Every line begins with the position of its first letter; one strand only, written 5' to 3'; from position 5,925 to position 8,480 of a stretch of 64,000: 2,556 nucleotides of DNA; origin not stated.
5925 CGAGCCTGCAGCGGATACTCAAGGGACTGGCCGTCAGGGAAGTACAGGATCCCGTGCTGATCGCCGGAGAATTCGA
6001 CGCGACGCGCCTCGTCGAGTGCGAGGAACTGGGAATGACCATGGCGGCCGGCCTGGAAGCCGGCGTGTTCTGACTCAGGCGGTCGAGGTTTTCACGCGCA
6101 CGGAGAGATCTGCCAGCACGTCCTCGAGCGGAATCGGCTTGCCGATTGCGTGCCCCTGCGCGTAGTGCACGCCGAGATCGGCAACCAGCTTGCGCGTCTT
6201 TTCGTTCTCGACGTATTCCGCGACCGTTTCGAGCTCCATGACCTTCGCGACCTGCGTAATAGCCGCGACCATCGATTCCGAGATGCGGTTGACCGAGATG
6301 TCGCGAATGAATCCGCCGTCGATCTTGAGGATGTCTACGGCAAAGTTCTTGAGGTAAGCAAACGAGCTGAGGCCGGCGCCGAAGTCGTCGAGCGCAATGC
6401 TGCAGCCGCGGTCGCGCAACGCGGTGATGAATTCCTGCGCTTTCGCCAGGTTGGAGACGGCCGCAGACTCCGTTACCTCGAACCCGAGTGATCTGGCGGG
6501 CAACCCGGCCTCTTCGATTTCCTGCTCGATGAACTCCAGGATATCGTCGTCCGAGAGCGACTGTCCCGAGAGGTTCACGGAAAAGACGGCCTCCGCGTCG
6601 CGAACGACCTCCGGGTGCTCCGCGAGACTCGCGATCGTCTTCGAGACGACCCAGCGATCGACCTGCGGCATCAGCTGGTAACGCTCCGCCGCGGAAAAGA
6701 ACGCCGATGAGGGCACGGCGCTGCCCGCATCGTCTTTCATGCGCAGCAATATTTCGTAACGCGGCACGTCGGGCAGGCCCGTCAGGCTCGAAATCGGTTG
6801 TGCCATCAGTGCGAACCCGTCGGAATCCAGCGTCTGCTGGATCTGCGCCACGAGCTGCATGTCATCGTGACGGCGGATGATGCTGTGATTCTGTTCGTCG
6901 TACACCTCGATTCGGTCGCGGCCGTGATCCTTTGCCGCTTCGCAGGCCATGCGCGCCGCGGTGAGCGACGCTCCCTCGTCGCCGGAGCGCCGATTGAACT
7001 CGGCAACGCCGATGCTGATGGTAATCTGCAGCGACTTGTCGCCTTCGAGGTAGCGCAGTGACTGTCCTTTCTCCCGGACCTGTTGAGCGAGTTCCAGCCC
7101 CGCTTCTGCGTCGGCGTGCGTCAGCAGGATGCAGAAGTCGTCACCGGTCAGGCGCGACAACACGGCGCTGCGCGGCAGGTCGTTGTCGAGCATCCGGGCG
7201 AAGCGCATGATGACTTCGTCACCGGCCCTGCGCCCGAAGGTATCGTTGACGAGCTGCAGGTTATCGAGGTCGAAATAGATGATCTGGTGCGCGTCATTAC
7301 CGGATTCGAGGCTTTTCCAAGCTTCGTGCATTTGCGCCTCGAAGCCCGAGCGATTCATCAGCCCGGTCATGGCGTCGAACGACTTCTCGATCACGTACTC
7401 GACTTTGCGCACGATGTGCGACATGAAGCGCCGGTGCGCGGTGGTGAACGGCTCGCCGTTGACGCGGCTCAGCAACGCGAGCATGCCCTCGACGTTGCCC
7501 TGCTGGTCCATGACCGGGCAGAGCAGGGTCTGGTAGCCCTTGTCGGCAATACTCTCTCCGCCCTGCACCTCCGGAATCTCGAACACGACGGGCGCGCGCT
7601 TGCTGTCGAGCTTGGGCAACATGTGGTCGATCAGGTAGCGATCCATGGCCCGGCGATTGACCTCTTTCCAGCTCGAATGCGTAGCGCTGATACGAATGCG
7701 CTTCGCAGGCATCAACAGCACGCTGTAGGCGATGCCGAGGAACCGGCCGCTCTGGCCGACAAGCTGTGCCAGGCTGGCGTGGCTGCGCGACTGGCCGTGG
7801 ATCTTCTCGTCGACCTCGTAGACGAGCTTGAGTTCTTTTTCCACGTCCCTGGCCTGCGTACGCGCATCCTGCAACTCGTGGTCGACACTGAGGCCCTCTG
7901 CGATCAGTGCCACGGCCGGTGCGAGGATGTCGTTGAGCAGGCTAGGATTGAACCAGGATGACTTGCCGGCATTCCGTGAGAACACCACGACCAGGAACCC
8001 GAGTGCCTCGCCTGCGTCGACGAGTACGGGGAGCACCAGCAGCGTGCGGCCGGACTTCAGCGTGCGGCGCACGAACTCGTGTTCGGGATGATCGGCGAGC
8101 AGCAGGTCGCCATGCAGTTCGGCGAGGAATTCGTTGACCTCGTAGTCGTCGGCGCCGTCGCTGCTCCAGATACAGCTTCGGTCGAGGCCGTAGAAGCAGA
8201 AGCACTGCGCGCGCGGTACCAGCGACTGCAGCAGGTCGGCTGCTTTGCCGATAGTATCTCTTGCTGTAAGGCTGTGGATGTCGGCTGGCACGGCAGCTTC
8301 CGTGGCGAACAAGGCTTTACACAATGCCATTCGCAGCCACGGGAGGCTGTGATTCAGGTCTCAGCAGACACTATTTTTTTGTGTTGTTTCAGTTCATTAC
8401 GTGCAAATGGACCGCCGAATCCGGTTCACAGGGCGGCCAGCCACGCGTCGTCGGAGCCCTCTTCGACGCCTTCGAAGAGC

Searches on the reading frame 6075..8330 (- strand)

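Call 45: search_protein_families(library=pfam, proteins=[window:6075-8330:-])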
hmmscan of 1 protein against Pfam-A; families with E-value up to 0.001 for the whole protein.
window:6075-8330:- (751 aa): 2 families
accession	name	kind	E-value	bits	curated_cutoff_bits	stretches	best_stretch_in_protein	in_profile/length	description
PF00563.25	EAL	-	1.7e-61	208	31.3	1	496-732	3-236/236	EAL domain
PF00990.26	GGDEF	-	8.1e-31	107.4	23.8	1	318-473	3-161/161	Diguanylate cyclase, GGDEF domain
